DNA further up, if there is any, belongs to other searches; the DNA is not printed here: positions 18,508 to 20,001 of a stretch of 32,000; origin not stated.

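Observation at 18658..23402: Uncharacterised three-gene operon: giant M48 membrane protease, UbiA prenyltransferase, DUF362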

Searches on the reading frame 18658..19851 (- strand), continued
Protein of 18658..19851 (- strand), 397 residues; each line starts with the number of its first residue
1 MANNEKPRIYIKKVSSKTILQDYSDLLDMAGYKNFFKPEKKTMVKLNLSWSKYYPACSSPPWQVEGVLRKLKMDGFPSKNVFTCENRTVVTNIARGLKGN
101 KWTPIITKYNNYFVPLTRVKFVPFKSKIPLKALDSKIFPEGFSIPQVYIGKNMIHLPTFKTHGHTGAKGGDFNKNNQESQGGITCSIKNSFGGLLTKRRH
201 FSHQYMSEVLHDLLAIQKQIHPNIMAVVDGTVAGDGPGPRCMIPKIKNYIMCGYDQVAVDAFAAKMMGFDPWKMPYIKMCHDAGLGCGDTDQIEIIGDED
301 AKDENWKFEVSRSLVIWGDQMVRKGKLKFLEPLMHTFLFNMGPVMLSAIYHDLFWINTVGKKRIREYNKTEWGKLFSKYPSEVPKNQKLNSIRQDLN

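Call 89: search_dna_similar(query=window:18658-19851:-, collection=plasmids, mode=protein, max_evalue=0.001, max_rows=25)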
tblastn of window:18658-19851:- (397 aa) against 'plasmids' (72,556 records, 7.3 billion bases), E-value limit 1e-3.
Records with a match: 1; places in all: 1; records where one place covers at least 80% of the query: 0.
Best place of each record, by identity: <60% 1.
By first word of the organism name: Subdoligranulum 1.
By predicted mobility (MOB-suite, as given by PLSDB): non-mobilizable 1.
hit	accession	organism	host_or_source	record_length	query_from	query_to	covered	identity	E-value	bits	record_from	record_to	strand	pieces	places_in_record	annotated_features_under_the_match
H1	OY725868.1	Subdoligranulum variabile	-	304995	25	323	75%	22.7%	9e-7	59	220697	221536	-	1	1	record has no annotation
